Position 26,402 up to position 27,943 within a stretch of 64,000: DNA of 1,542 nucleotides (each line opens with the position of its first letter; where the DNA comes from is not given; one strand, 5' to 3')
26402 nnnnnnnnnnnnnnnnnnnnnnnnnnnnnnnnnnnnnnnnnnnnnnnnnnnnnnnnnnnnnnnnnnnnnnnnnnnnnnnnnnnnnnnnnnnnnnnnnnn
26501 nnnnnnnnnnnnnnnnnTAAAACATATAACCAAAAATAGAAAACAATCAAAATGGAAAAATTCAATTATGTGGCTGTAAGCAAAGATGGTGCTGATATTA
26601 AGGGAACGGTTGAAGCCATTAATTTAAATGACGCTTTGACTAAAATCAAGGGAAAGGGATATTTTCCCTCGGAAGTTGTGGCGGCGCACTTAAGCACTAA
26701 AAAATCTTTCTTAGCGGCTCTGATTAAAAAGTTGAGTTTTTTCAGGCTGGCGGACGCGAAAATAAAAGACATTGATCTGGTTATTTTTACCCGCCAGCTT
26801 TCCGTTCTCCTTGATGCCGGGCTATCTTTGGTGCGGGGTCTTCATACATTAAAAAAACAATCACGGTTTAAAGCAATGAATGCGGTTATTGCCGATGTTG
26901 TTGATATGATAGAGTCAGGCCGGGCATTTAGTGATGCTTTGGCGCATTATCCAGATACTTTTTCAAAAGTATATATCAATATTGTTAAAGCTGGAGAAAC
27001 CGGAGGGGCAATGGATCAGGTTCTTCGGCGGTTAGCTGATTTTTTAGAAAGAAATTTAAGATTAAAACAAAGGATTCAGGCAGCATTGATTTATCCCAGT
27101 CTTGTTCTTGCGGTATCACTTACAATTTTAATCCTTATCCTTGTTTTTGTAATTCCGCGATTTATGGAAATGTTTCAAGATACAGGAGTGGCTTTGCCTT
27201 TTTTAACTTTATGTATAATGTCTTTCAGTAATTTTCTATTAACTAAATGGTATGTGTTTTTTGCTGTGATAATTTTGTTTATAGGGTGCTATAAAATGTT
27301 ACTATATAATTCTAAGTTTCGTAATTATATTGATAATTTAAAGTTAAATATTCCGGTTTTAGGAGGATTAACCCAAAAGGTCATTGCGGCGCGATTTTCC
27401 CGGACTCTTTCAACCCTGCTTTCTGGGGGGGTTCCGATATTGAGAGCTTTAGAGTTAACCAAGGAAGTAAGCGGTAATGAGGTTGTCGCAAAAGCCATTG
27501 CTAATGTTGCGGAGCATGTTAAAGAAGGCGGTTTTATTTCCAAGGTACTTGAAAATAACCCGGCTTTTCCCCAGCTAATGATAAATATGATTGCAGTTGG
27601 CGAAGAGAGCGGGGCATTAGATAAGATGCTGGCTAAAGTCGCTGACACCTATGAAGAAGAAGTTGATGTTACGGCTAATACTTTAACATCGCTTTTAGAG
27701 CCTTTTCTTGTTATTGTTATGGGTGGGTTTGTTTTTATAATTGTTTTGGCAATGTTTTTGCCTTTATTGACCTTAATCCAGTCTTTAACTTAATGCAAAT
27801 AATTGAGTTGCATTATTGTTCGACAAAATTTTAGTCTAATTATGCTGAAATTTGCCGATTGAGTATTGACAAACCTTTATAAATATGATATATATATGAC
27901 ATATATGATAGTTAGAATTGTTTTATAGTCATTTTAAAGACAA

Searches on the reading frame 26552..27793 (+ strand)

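Call 83: search_protein_families(library=pfam, proteins=[window:26552-27793:+], max_evalue=0.001)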
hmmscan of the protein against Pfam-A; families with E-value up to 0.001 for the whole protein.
window:26552-27793:+ (413 aa): 1 family
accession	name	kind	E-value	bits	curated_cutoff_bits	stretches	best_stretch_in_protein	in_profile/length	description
PF00482.28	T2SSF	-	2.8e-67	224.9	25.2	2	282-404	1-125/125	Type II secretion system (T2SS), protein F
